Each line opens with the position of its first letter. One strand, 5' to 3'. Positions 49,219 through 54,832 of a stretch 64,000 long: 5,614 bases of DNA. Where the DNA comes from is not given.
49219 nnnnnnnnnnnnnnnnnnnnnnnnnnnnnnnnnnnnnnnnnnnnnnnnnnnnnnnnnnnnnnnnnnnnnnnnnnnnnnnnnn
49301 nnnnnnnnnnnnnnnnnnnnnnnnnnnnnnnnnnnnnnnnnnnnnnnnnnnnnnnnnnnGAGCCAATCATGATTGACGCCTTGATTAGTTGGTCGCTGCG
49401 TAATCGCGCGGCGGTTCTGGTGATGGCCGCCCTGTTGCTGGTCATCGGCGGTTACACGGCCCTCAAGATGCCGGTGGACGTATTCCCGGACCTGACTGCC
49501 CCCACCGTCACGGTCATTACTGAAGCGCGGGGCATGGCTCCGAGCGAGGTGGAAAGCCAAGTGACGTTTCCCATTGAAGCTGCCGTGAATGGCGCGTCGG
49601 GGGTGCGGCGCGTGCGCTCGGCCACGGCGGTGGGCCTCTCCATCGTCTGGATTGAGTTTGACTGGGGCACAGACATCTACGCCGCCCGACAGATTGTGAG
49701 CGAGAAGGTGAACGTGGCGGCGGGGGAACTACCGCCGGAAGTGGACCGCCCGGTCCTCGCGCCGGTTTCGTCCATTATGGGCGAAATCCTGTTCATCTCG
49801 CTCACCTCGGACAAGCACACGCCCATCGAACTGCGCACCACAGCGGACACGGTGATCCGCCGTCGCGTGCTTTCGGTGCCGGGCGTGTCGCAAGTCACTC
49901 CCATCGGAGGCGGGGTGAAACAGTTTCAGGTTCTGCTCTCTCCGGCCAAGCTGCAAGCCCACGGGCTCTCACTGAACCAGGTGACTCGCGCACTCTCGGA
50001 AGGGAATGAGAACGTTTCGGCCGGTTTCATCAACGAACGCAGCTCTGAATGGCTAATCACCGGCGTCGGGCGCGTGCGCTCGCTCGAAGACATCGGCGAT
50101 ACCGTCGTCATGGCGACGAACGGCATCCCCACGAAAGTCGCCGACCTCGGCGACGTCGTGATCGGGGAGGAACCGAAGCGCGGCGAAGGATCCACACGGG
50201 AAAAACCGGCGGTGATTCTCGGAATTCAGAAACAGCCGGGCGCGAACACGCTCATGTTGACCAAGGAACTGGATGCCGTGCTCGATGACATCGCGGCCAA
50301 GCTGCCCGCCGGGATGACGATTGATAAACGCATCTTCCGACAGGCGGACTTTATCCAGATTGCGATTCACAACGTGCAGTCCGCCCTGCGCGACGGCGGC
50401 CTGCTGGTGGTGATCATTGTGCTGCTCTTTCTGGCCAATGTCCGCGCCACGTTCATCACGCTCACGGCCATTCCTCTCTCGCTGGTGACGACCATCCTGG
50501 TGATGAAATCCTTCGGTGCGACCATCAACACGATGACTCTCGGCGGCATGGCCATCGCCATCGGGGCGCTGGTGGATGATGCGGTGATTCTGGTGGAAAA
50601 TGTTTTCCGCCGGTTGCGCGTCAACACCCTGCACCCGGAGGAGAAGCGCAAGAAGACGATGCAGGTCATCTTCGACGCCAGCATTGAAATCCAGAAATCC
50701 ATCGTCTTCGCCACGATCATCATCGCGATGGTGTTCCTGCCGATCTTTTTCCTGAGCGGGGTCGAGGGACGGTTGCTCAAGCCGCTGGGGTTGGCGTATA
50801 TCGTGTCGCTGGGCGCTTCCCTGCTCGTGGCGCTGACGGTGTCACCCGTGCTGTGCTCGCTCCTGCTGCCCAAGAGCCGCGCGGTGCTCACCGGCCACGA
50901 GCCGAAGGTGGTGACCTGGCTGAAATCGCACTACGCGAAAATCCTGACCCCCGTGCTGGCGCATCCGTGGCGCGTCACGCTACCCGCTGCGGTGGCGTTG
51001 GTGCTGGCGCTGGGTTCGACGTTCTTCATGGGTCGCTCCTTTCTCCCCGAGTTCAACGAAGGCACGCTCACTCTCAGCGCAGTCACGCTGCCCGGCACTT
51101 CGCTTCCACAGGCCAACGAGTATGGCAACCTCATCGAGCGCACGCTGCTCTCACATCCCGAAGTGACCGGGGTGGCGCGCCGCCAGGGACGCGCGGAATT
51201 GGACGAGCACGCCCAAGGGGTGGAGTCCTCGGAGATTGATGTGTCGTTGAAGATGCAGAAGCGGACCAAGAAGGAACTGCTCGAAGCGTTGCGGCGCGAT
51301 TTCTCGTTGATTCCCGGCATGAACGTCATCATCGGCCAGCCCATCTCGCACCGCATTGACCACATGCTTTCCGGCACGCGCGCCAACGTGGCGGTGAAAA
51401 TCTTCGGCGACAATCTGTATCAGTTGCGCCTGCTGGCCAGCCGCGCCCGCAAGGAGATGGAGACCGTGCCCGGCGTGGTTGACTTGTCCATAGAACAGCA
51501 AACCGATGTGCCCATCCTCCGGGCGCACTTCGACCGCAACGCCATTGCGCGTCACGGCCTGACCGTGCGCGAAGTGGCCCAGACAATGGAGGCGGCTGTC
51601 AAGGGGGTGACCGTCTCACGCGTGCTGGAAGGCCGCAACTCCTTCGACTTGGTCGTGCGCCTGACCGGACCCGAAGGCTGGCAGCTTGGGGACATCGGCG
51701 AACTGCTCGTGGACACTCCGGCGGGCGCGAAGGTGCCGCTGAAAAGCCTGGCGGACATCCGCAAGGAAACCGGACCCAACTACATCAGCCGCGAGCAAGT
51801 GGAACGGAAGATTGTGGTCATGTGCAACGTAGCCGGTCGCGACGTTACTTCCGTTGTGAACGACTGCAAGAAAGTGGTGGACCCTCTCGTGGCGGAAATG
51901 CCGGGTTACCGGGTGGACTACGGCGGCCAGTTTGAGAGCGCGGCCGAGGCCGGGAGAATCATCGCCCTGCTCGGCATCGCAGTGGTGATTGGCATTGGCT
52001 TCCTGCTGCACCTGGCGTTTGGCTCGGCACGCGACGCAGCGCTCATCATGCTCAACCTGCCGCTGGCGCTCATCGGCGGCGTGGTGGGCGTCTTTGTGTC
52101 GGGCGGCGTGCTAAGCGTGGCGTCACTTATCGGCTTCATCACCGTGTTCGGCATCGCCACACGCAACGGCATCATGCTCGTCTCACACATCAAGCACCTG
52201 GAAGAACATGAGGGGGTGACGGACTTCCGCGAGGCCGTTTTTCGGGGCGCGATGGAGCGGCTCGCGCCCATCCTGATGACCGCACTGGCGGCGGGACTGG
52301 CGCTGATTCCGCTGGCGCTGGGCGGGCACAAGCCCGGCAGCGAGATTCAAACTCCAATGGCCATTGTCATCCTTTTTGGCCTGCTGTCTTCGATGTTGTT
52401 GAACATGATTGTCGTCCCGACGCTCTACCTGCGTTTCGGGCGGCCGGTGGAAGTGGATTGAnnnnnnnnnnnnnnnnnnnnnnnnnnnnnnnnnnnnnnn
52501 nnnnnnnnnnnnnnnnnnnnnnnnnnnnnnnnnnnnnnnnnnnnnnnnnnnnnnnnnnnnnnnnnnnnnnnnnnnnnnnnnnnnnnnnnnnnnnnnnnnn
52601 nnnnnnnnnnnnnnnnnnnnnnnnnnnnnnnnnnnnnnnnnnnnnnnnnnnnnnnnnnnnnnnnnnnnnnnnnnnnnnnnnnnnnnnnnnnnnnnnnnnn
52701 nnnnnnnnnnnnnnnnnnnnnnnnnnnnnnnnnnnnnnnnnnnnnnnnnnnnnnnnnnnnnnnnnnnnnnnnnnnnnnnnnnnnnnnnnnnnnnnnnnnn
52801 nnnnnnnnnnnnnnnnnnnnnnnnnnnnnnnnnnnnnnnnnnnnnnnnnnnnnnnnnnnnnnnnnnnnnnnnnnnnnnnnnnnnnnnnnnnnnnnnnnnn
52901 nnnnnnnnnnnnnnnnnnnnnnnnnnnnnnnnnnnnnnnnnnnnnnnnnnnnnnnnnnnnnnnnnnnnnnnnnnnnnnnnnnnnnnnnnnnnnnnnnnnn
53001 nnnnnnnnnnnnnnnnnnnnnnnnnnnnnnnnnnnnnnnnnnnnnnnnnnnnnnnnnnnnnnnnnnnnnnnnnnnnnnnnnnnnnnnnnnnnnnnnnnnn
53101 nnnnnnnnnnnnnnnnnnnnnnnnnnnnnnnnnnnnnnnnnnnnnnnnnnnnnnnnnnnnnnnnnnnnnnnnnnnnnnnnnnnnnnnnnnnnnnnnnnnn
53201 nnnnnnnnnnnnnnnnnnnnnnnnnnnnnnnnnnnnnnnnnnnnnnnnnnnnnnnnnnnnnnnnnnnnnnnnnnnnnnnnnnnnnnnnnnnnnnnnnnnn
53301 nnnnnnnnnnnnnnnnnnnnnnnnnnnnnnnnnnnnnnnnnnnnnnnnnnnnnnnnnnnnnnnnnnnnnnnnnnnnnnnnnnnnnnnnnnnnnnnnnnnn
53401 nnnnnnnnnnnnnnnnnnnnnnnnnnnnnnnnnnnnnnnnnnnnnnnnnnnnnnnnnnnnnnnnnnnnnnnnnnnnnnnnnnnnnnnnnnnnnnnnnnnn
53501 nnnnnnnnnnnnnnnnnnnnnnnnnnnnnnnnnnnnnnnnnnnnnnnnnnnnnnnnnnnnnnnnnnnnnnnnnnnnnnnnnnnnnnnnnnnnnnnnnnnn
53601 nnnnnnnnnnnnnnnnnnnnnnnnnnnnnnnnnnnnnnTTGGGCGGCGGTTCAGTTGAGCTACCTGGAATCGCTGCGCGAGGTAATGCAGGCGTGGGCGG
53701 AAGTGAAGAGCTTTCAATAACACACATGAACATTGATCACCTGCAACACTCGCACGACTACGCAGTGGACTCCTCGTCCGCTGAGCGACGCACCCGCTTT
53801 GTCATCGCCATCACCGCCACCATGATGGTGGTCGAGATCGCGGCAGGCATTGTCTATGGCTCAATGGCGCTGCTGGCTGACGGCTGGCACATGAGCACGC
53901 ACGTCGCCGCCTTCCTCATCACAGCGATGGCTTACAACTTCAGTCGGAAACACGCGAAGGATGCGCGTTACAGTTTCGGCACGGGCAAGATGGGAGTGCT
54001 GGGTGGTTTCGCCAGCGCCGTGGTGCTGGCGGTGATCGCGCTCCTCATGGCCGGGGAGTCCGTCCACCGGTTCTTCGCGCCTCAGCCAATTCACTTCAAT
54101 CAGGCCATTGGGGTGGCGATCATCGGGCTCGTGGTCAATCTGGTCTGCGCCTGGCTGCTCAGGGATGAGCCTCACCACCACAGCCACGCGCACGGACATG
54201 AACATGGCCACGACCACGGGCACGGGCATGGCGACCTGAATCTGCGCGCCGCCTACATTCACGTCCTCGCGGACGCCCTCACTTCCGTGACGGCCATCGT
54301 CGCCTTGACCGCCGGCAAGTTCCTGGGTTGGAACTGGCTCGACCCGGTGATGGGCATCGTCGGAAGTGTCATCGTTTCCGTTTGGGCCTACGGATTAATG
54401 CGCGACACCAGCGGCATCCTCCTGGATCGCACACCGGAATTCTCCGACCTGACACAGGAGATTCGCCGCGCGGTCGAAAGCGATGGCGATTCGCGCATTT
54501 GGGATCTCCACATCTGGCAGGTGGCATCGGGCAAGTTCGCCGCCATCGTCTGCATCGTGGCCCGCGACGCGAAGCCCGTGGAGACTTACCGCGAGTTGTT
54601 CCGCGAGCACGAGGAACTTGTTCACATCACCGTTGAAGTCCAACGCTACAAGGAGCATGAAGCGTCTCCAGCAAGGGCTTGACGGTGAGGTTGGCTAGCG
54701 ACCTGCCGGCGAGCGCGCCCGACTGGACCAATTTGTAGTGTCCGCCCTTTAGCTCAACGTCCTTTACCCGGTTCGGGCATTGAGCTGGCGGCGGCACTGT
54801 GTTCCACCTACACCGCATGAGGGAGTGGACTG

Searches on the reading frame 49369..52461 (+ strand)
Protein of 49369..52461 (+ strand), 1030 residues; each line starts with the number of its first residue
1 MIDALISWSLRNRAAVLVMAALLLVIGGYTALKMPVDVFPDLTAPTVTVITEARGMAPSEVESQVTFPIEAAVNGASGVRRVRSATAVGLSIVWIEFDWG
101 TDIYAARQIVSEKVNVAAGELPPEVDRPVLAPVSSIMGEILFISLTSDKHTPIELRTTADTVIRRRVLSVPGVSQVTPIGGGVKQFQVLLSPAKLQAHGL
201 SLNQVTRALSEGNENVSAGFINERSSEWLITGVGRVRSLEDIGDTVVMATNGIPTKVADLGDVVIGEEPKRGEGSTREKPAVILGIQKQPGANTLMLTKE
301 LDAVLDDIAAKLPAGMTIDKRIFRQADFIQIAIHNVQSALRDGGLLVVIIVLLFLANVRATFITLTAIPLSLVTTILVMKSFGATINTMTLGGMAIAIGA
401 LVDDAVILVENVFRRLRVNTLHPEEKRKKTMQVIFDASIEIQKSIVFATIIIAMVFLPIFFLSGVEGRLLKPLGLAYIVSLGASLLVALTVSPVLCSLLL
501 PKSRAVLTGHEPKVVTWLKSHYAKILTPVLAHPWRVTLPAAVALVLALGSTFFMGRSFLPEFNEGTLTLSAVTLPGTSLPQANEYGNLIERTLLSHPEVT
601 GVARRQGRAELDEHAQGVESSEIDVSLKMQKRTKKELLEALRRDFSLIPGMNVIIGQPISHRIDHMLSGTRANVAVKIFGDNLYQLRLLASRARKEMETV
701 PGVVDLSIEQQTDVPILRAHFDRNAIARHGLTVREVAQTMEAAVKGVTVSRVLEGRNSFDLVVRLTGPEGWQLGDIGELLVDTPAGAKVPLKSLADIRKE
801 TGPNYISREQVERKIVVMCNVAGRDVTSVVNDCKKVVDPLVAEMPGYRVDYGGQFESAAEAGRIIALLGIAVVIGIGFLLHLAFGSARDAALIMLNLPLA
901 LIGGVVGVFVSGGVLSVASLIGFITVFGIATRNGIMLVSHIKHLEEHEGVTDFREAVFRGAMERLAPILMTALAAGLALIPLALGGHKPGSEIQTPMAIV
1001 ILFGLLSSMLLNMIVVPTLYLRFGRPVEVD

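Call 48: search_protein_families(library=ncbifam, proteins=[window:49369-52461:+], max_evalue=0.00001)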
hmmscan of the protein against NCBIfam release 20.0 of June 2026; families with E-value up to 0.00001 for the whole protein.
window:49369-52461:+ (1030 aa): 13 families
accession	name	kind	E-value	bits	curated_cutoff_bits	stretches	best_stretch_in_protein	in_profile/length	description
TIGR00914.1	2A0601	subfamily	7.6e-239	795.4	701.45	1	1-1020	1-1032/1051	CusA/CzcA family heavy metal efflux RND transporter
NF033617.1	RND_permease_2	subfamily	2.4e-170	568.7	1250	1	14-1023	9-1007/1009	multidrug efflux RND transporter permease subunit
NF000282.2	RND_permease_1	subfamily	1.1e-131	440.8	1250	1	17-1021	12-1025/1029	multidrug efflux RND transporter permease subunit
TIGR00915.1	2A0602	subfamily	4.2e-112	375.9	940.35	1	17-1021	13-1026/1050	efflux RND transporter permease subunit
NF007905.0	PRK10614.1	equivalog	7.1e-104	348.4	1774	1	13-1025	12-1010/1025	multidrug efflux RND transporter permease subunit MdtC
NF007798.0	PRK10503.1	equivalog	4.1e-103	345.8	1584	1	10-1025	18-1024/1040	MdtB/MuxB family multidrug efflux RND transporter permease subunit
NF007133.0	PRK09579.1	equivalog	9e-95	318.1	1763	1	15-1025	12-1004/1017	multidrug efflux RND transporter permease subunit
NF007131.0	PRK09577.1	equivalog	2.3e-81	273.9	1768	1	18-1029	13-1028/1045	multidrug efflux RND transporter permease subunit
NF007842.1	PRK10555.1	equivalog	2.2e-74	251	1854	1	17-1022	13-1025/1036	multidrug efflux RND transporter permease AcrD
NF000037.1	RND_perm_OqxB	exception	2.1e-72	244.3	2200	2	18-501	15-500/1050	multidrug efflux RND transporter permease subunit OqxB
NF011706.2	PRK15127.1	equivalog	1.5e-67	228.3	2150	2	17-575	13-579/1049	multidrug efflux RND transporter permease subunit AcrB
TIGR00916.1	2A0604s01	subfamily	2.1e-07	30.8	148.6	0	343-485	96-227/231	SecD/SecF family protein translocase subunit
NF009583.0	PRK13024.1-3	subfamily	3.7e-07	28.6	721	0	345-570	290-500/755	protein translocase subunit SecDF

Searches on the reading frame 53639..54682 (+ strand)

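Call 48: search_protein_families(library=ncbifam, proteins=[window:53639-54682:+], max_evalue=0.00001)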
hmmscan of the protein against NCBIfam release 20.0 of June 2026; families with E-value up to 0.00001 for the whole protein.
window:53639-54682:+ (347 aa): 8 families
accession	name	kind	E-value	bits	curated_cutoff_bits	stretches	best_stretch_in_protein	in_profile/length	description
NF033827.1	CDF_efflux_DmeF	equivalog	5.6e-129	429.9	250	1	36-335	1-309/309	CDF family Co(II)/Ni(II) efflux transporter DmeF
TIGR01297.1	CDF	superfamily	7.8e-70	235.4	82.35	1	49-338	2-284/285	cation diffusion facilitator family transporter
NF002923.0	PRK03557.1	equivalog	3.2e-46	158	408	1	39-335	8-290/313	CDF family zinc transporter ZitB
NF052621.1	MngEfTpMntE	equivalog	3.7e-14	52.8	500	1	55-291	9-230/293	manganese efflux transporter MntE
NF033615.1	CDF_MamM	equivalog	1.9e-12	47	350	1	56-326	16-270/290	magnetosome biogenesis CDF transporter MamM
NF033616.1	CDF_MamB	equivalog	4.2e-10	39.6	350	1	54-295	11-235/284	magnetosome biogenesis CDF transporter MamB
NF050169.1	CatEfflxFieF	equivalog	1.8e-09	37.2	420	1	55-291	11-227/282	cation efflux pump FieF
NF007064.0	PRK09509.1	equivalog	2e-09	36.8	447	1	56-301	17-245/300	CDF family cation-efflux transporter FieF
